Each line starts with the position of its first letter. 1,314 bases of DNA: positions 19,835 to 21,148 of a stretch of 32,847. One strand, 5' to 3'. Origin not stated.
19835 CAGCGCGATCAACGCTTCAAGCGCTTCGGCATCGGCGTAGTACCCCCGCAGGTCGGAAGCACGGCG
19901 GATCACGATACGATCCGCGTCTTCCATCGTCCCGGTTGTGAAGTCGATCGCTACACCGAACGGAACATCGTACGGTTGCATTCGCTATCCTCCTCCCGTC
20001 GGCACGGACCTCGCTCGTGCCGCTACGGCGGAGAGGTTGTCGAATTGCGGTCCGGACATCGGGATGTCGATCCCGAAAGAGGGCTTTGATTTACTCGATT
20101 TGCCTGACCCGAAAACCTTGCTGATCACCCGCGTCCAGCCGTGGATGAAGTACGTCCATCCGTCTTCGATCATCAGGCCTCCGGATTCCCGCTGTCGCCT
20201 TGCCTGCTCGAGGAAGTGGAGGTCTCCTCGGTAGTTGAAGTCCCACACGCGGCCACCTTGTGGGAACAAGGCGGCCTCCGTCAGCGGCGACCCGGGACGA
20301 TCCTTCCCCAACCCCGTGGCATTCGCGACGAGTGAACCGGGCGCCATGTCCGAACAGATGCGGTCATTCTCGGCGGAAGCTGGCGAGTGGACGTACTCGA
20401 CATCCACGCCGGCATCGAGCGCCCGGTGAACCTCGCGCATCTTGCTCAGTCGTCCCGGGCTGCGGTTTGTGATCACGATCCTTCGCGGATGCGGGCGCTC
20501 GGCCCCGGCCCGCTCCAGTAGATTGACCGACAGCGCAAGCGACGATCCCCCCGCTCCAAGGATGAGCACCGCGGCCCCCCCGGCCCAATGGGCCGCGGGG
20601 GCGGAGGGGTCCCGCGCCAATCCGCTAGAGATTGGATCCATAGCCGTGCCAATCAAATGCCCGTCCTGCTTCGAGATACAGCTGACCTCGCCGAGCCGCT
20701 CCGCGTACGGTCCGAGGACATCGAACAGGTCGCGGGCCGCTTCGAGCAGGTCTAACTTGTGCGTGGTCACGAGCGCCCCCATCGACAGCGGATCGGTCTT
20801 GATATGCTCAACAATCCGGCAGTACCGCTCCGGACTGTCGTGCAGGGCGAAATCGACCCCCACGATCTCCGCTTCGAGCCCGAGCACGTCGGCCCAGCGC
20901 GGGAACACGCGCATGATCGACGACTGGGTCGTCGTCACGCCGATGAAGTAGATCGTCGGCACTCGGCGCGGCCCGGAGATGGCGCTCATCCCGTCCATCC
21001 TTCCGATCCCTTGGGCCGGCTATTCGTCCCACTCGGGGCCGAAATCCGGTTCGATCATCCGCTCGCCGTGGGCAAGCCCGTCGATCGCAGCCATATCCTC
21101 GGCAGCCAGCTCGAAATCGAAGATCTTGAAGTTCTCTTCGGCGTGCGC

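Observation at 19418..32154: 14-gene minus-strand operon with an unfamiliar enzyme combination: candidate undescribed sugar/polyol catabolic pathway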

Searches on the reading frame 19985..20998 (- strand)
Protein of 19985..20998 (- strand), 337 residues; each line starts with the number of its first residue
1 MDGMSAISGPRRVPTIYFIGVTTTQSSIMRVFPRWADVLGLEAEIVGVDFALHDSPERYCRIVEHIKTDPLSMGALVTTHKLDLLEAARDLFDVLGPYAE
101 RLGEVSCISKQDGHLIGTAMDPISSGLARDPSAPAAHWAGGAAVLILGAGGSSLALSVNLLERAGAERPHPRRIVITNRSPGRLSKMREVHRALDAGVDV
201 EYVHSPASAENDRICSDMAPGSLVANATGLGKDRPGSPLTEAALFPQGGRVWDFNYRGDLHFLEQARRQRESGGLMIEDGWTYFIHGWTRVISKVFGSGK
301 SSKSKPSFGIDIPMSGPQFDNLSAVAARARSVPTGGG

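Call 5: search_protein_families(library=pfam, proteins=[window:19985-20998:-])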
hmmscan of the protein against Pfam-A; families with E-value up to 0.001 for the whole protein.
window:19985-20998:- (337 aa): 0 families

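Call 6: search_protein_families(library=ncbifam, max_evalue=0.01, proteins=[window:19985-20998:-])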
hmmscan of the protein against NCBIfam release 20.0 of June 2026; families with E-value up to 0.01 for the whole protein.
window:19985-20998:- (337 aa): 8 families
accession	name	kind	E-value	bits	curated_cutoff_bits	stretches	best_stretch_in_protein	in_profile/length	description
NF001310.0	PRK00258.1-2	equivalog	2e-09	37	221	1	86-270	67-236/279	shikimate dehydrogenase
NF001312.0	PRK00258.1-4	equivalog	3.7e-09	36.2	295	1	16-234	12-203/285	shikimate dehydrogenase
NF001315.0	PRK00258.2-4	equivalog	2.7e-08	33.4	413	1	91-270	77-244/284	shikimate dehydrogenase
TIGR00507.1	aroE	equivalog_domain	6.4e-07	28.8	200.2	1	54-270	37-230/270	shikimate dehydrogenase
NF001319.0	PRK00258.3-3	equivalog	8e-06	25.1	252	1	86-189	71-164/279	shikimate dehydrogenase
NF009200.0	PRK12548.1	subfamily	2.4e-05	23.8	432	1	86-232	74-211/289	shikimate dehydrogenase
NF001316.0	PRK00258.2-5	equivalog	0.0008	18.8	247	1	86-189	64-154/263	shikimate dehydrogenase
NF009201.0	PRK12549.1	subfamily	0.0011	18.2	235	1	90-246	81-221/286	shikimate dehydrogenase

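Call 7: search_protein_families(library=pfam, max_evalue=5, proteins=[window:19985-20998:-])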
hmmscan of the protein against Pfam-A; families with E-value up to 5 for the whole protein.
window:19985-20998:- (337 aa): 0 families

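Call 42: find_homologous_proteins(query=window:19985-20998:-, max_evalue=0.001)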
Query window:19985-20998:- (337 aa): 7915 proteins with E <= 0.001 among 8000 candidates; the best 120 are listed.
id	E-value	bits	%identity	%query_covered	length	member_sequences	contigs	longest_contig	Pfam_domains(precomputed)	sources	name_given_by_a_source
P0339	4.8e-203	692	94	99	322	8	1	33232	-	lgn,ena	-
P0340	3.5e-168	577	79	99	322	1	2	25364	-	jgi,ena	-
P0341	7.3e-154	530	74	99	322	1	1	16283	-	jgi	jgi:shikimate 5-dehydrogenase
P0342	2.7e-151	522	73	99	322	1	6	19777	-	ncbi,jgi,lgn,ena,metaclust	metaclust:\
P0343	3.7e-149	515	72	99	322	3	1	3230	-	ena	-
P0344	6.4e-149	514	72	99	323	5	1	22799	-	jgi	-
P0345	3.9e-148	511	73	97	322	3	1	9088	-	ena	-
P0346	9.6e-148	510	71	98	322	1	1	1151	-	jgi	jgi:shikimate dehydrogenase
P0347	2.9e-146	505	72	97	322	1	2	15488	-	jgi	-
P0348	1.8e-145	503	70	99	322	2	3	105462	-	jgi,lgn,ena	-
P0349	1.8e-145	503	70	99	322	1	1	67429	-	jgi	-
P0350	1.0e-143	497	71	97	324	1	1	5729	-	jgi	-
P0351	1.8e-143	496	68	99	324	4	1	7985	-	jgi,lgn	-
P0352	2.2e-142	492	70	98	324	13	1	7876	-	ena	-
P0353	6.7e-142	491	69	97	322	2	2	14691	-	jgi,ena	-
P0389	1.2e-110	388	59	94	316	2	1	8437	-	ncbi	ncbi:MAG: shikimate dehydrogenase family protein [Spirochaetota bacterium]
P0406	6.9e-109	382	58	94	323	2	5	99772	-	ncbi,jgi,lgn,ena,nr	ncbi:MAG TPA: shikimate dehydrogenase [Candidatus Hydrogenedentes bacterium]|nr:shikimate dehydrogen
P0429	6.5e-108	379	57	95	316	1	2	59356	-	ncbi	ncbi:MAG: shikimate dehydrogenase [Paracoccus sp. (in: a-proteobacteria)]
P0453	2.3e-107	377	58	95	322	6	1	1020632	-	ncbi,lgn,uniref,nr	ncbi:shikimate dehydrogenase family protein [Microbacterium oleivorans]|uniref:shikimate dehydrogena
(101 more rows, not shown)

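Call 43: find_encoding_contigs(protein=P0453, flank=9000, max_places=2)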
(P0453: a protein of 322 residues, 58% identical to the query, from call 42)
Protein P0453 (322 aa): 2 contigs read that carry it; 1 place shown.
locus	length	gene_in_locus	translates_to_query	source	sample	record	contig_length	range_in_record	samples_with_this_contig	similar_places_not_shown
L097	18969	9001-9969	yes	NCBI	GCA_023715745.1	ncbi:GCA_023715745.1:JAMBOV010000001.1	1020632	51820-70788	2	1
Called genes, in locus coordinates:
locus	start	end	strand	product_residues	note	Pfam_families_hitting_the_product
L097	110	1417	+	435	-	PF12979:DUF3863, PF12980:DUF3864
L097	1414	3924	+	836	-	PF25788:Ig_Rha78A_N, PF08531:Bac_rhamnosid_N, PF05592:Bac_rhamnosid, PF17389:Bac_rhamnosid6H, PF17390:Bac_rhamnosid_C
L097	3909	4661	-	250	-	PF00106:adh_short, PF01370:Epimerase, PF08659:KR, PF13561:adh_short_C2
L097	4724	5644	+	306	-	PF01418:HTH_6, PF01380:SIS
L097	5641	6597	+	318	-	PF00389:2-Hacid_dh, PF02826:2-Hacid_dh_C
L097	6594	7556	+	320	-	PF02126:PTE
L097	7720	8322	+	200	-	PF06560:GPI, PF07883:Cupin_2 (faint)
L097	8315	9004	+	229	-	-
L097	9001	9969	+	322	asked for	-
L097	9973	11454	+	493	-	PF00370:FGGY_N, PF02782:FGGY_C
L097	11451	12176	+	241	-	PF00106:adh_short, PF01370:Epimerase (weak), PF08659:KR, PF13561:adh_short_C2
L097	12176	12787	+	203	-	PF01081:Aldolase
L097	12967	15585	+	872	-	PF13290:CHB_HEX_C_1, PF13287:Fn3_assoc, PF22825:HpiC1-like (weak)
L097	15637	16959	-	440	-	PF01566:Nramp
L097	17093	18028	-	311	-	PF00701:DHDPS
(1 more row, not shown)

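Call 44: find_encoding_contigs(protein=P0429, flank=9000, max_places=1)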
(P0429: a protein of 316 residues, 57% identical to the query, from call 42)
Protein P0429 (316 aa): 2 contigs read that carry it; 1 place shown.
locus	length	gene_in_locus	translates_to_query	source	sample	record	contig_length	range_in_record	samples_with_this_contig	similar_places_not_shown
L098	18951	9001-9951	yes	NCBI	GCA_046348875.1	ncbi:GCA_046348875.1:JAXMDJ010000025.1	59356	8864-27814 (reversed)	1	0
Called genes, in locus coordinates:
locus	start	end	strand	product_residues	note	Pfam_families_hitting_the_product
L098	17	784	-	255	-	PF00106:adh_short, PF08659:KR, PF13561:adh_short_C2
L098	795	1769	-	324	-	PF02653:BPD_transp_2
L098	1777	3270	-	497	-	PF00005:ABC_tran, PF13304:AAA_21 (faint), PF00005:ABC_tran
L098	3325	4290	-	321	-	PF00532:Peripla_BP_1, PF13407:Peripla_BP_4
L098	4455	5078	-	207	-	PF00903:Glyoxalase (faint), PF18029:Glyoxalase_6 (faint)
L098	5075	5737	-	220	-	PF00702:Hydrolase, PF13419:HAD_2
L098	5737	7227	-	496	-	PF00370:FGGY_N, PF02782:FGGY_C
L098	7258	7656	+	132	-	-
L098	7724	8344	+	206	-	PF06560:GPI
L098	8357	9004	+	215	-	PF01081:Aldolase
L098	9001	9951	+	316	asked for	-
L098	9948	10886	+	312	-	PF00389:2-Hacid_dh, PF02826:2-Hacid_dh_C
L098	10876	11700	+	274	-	PF13483:Lactamase_B_3, PF12706:Lactamase_B_2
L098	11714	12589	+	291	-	PF01418:HTH_6, PF01380:SIS, PF13580:SIS_2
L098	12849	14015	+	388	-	PF13407:Peripla_BP_4, PF00532:Peripla_BP_1 (faint)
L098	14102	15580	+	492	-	PF00005:ABC_tran, PF13304:AAA_21 (faint), PF00005:ABC_tran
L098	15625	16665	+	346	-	PF02653:BPD_transp_2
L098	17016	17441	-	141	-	-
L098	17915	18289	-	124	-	-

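Call 51: search_dna_similar(query=window:19985-20998:-, collection=plasmids, mode=protein, max_rows=25, max_evalue=1e-40)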
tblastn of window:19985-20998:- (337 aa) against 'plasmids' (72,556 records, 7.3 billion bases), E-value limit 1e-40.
Records with a match: 15; places in all: 15; records where one place covers at least 80% of the query: 15.
Best place of each record, by identity: <60% 15.
By first word of the organism name: Rhizobium 6; Shinella 3; Pararhizobium 1; Marinovum 1; Sinorhizobium 1; Ensifer 1; Paraburkholderia 1; Lichenicola 1.
By predicted mobility (MOB-suite, as given by PLSDB): non-mobilizable 11; conjugative 3; mobilizable 1.
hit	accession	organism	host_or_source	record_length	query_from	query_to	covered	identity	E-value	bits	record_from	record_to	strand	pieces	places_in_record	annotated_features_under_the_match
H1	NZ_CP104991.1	Rhizobium sp. CC-CFT758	cell culture,agricultural soil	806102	10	329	95%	52.0%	2e-86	291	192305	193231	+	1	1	shikimate dehydrogenase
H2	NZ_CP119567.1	Pararhizobium qamdonense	cell culture,soil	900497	7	329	96%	50.6%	5e-90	301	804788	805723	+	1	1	shikimate dehydrogenase | eda: bifunctional 4-hydroxy-2-oxoglutarate ...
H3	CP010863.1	Marinovum algicola DG 898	-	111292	10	329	95%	51.1%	3e-85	287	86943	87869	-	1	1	Shikimate 5-dehydrogenase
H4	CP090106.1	Sinorhizobium meliloti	Medicago,Cell culture,Plant nodule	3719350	10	329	95%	51.1%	9e-77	263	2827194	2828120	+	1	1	shikimate dehydrogenase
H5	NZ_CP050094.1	Rhizobium leguminosarum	Trifolium pratense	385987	7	329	96%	50.3%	3e-84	285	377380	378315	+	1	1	shikimate dehydrogenase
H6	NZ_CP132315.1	Shinella oryzae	Homo sapiens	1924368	10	329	95%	49.5%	2e-83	282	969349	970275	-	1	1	none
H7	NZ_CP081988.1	Shinella oryzae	cell culture,rhizosphere soil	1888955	10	329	95%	49.5%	2e-83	282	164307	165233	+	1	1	none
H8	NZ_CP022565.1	Rhizobium leguminosarum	Root nodule,Pisum sativum root-nodule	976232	9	326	94%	48.8%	1e-82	280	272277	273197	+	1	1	shikimate dehydrogenase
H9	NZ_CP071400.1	Rhizobium leguminosarum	lentil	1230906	14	326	93%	49.5%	8e-84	283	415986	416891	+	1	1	record has no annotation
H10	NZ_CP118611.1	Ensifer adhaerens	Pure isolate,Rhizosphere of Cyperus ...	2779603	4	326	96%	47.5%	1e-77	265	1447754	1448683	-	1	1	none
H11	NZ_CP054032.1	Rhizobium indicum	Pisum sativum l. (pea),Pure culture,Pea ...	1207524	14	326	93%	48.9%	9e-83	280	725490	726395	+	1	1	record has no annotation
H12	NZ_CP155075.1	Paraburkholderia sp. PREW-6R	single cell,Phlox subulata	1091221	14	325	93%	49.1%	1e-80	274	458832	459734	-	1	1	none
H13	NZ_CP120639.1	Rhizobium sp. 32-5/1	Vicia cracca,cell cilture,root nodule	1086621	9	326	94%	47.5%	6e-81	275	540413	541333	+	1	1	record has no annotation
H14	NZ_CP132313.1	Shinella zoogloeoides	Homo sapiens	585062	15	326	93%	47.9%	2e-79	270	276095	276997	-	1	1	shikimate dehydrogenase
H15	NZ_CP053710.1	Lichenicola cladoniae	Cladonia borealis,cell culture,lichen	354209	13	329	94%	47.2%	6e-75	258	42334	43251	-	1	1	shikimate dehydrogenase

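Call 52: get_annotated_region(hit=H4, flank=10000)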
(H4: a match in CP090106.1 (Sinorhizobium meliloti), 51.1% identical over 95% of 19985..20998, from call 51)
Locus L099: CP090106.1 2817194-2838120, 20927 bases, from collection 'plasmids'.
description: Sinorhizobium meliloti strain Ak57 plasmid pSymB, complete sequence
organism: Sinorhizobium meliloti (NCBI taxid 382)
taxonomy: Bacteria; Pseudomonadota; Alphaproteobacteria; Hyphomicrobiales; Rhizobiaceae; Sinorhizobium; Sinorhizobium meliloti
host: -; source: Medicago,Cell culture,Plant nodule; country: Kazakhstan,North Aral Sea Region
typing (MOB-suite, as given by PLSDB): non-mobilizable
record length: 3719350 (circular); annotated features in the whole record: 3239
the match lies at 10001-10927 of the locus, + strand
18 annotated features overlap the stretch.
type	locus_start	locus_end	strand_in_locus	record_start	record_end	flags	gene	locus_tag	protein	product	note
CDS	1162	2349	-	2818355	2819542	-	-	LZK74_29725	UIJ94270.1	sugar ABC transporter substrate-binding protein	-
CDS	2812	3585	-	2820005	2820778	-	-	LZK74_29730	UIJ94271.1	SDR family oxidoreductase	-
CDS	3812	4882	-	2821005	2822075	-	-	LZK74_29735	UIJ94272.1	Ldh family oxidoreductase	-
CDS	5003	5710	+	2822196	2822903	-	-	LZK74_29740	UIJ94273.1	GntR family transcriptional regulator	-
CDS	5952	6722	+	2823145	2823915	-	-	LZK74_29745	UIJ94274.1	SDR family oxidoreductase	-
CDS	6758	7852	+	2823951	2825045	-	-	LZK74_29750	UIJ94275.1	glycerol dehydrogenase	-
CDS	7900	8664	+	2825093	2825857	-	-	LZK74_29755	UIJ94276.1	D-threitol dehydrogenase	-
CDS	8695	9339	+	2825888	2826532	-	-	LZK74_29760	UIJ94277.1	glucose-6-phosphate isomerase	-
CDS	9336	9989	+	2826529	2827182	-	-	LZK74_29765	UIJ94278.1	bifunctional 4-hydroxy-2-oxoglutarate aldolase/2-dehydro-3-deoxy-phosphogluconate aldolase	-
CDS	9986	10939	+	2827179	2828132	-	-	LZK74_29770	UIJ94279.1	shikimate dehydrogenase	-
CDS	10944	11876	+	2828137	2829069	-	-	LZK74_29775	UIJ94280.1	phosphoglycerate dehydrogenase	-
CDS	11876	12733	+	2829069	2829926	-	-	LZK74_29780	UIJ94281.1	MBL fold metallo-hydrolase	-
CDS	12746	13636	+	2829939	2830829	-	-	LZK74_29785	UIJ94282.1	SIS domain-containing protein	-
CDS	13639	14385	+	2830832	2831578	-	deoC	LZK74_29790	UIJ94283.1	deoxyribose-phosphate aldolase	-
CDS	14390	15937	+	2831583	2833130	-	-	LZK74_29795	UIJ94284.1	FGGY-family carbohydrate kinase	-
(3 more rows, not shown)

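Call 53: get_annotated_region(hit=H8, flank=10000)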
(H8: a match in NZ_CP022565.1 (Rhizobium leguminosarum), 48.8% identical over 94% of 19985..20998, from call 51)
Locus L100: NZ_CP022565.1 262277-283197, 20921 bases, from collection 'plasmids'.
description: Rhizobium leguminosarum bv. viciae strain BIHB 1148 plasmid pSK01, complete sequence
organism: Rhizobium leguminosarum (NCBI taxid 387)
taxonomy: Bacteria; Pseudomonadota; Alphaproteobacteria; Hyphomicrobiales; Rhizobiaceae; Rhizobium; Rhizobium leguminosarum
host: -; source: Root nodule,Pisum sativum root-nodule; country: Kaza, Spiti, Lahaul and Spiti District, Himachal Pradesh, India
typing (MOB-suite, as given by PLSDB): non-mobilizable
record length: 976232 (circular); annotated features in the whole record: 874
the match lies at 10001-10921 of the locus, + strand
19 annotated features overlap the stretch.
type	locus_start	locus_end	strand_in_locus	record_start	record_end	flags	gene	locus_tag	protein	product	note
CDS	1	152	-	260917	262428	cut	-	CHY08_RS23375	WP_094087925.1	FGGY-family carbohydrate kinase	GO:0005975 - carbohydrate metabolic process [Evidence IEA]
CDS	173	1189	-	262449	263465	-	-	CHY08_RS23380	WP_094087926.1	galactitol-1-phosphate 5-dehydrogenase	-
CDS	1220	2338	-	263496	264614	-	-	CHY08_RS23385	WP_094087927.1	glycerol dehydrogenase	-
CDS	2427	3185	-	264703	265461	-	-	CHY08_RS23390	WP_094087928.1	SDR family oxidoreductase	-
CDS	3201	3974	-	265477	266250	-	-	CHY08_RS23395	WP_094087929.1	SDR family oxidoreductase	-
CDS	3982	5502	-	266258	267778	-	-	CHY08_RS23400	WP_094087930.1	FGGY family carbohydrate kinase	GO:0005975 - carbohydrate metabolic process [Evidence IEA]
CDS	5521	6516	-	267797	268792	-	-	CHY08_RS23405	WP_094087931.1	ABC transporter permease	GO:0008643 - carbohydrate transport [Evidence IEA]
CDS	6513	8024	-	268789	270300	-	-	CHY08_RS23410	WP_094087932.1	sugar ABC transporter ATP-binding protein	-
CDS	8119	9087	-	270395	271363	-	-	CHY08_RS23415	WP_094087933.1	substrate-binding domain-containing protein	-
CDS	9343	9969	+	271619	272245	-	-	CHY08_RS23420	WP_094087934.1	glucose-6-phosphate isomerase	-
CDS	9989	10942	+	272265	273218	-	-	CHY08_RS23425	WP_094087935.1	shikimate dehydrogenase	-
CDS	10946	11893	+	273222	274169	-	-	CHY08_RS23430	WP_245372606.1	phosphoglycerate dehydrogenase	-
CDS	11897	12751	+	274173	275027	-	-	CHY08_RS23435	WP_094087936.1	MBL fold metallo-hydrolase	-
CDS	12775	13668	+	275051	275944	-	-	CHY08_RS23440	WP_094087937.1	SIS domain-containing protein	GO:1901135 - carbohydrate derivative metabolic process [Evidence IEA]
CDS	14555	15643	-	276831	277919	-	-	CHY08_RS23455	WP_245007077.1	LacI family DNA-binding transcriptional regulator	GO:0006351 - DNA-templated transcription [Evidence IEA]; GO:0045892 - negative regulation of DNA-templated ...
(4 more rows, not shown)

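Call 58: search_solved_structures(query=window:19985-20998:-, max_evalue=1, show_alignments=3)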
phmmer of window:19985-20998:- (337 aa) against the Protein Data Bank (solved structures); distinct sequences matched with E-value up to 1: 10.
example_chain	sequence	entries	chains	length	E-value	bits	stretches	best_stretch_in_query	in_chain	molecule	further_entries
1wxd_A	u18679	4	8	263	5.6e-06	29.1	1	82-280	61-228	shikimate 5-dehydrogenase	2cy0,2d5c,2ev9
4omu_A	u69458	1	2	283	6.8e-05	25.6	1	86-186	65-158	Shikimate dehydrogenase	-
7cok_A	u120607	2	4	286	0.0026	20.4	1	87-179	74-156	5-ketofructose reductase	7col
2egg_A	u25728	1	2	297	0.0098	18.5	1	90-168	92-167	Shikimate 5-dehydrogenase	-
3tnl_A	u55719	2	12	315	0.046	16.3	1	91-232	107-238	Shikimate dehydrogenase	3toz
3o8q_B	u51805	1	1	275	0.066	15.8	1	88-190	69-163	Shikimate 5-dehydrogenase I alpha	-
3o8q_A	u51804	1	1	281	0.069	15.7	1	88-190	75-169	Shikimate 5-dehydrogenase I alpha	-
3pgj_A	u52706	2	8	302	0.08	15.5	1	88-190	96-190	Shikimate dehydrogenase | Shikimate 5-dehydrogenase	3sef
1npd_A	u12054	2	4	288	0.49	12.9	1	87-158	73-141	HYPOTHETICAL SHIKIMATE 5-DEHYDROGENASE-LIKE PROTEIN YDIB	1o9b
1vi2_A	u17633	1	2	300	0.54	12.8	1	87-158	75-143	Shikimate 5-dehydrogenase 2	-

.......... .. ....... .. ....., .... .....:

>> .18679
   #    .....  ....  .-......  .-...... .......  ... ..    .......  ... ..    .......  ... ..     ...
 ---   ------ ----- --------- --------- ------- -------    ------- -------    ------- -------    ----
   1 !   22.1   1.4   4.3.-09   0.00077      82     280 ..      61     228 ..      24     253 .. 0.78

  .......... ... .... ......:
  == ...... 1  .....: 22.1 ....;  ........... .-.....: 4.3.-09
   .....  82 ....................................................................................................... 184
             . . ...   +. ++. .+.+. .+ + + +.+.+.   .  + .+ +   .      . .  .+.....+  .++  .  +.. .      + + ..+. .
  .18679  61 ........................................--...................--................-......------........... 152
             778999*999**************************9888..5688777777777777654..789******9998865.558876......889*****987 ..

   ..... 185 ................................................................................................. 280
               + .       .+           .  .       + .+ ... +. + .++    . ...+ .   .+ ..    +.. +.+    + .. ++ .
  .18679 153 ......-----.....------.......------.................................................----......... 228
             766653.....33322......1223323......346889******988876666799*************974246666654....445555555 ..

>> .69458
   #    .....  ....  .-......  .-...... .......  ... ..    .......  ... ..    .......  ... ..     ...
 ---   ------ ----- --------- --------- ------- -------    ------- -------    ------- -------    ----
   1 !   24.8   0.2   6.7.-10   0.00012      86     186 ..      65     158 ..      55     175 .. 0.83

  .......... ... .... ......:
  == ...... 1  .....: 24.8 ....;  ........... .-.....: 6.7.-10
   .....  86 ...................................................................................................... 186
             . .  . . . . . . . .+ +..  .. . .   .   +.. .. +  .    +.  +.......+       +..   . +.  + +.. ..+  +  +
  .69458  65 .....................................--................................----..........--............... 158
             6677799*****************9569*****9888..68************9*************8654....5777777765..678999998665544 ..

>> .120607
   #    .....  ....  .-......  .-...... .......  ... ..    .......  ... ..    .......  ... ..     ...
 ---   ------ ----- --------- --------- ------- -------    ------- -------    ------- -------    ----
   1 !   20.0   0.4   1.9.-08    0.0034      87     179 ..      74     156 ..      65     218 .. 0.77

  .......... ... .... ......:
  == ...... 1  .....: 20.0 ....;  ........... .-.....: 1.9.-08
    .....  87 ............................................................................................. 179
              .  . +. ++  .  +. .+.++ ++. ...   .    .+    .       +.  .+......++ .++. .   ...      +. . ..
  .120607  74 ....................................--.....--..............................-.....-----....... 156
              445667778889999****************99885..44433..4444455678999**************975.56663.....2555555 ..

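Call 59: get_annotated_region(hit=H3, flank=9000)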
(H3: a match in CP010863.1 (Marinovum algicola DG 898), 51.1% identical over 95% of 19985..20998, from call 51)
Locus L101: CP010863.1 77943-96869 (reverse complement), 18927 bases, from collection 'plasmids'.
description: Marinovum algicola DG 898 plasmid pMaD8, complete sequence
organism: Marinovum algicola DG 898 (NCBI taxid 988812)
taxonomy: Bacteria; Pseudomonadota; Alphaproteobacteria; Rhodobacterales; Roseobacteraceae; Marinovum; Marinovum algicola; Marinovum algicola DG 898
host: -; source: -; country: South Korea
typing (MOB-suite, as given by PLSDB): non-mobilizable; replicon rep_cluster_361
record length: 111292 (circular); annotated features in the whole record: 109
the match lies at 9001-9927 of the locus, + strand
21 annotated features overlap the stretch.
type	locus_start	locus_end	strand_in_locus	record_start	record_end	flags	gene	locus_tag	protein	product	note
CDS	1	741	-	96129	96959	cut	-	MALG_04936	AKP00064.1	Aldo/keto reductase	-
CDS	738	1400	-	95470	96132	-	-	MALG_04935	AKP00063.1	haloacid dehalogenase superfamily, subfamily IA, variant 3 with third motif protein having DD or ED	-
CDS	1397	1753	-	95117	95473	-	-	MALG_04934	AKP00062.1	Sugar (pentulose and hexulose) kinase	-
CDS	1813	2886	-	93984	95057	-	-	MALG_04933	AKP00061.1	Xylulose kinase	-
CDS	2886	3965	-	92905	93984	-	-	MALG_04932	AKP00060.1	ABC-type sugar transport system, ATPase component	-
CDS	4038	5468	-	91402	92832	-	-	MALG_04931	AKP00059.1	ABC-type sugar transport system, periplasmic component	-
CDS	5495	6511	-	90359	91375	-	-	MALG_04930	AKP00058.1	ABC-type sugar transport system, permease component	-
CDS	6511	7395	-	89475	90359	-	-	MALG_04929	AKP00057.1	ABC-type sugar transport system, permease component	-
CDS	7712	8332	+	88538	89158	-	-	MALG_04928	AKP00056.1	Thermophilic glucose-6-phosphate isomerase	-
CDS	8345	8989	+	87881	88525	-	-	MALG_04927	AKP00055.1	Entner-Doudoroff aldolase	-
CDS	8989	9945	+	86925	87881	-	-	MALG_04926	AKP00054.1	Shikimate 5-dehydrogenase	-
CDS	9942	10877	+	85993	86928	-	-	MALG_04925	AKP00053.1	D-3-phosphoglycerate dehydrogenase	-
CDS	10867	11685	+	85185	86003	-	-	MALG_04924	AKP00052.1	putative Zn-dependent hydrolase of the beta-lactamase fold protein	-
CDS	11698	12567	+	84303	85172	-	-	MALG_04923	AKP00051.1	Transcriptional regulator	-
CDS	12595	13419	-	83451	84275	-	-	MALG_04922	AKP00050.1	Transcriptional regulator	-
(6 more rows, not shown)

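Call 60: get_annotated_region(hit=H12, flank=9000)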
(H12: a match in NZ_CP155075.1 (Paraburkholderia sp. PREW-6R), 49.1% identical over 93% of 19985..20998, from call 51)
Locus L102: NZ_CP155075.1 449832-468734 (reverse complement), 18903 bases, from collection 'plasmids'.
description: Paraburkholderia sp. PREW-6R plasmid unnamed1, complete sequence
organism: Paraburkholderia sp. PREW-6R (NCBI taxid 3141544)
taxonomy: Bacteria; Pseudomonadota; Betaproteobacteria; Burkholderiales; Burkholderiaceae; Paraburkholderia; Paraburkholderia sp. PREW-6R
host: -; source: single cell,Phlox subulata; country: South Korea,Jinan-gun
typing (MOB-suite, as given by PLSDB): non-mobilizable
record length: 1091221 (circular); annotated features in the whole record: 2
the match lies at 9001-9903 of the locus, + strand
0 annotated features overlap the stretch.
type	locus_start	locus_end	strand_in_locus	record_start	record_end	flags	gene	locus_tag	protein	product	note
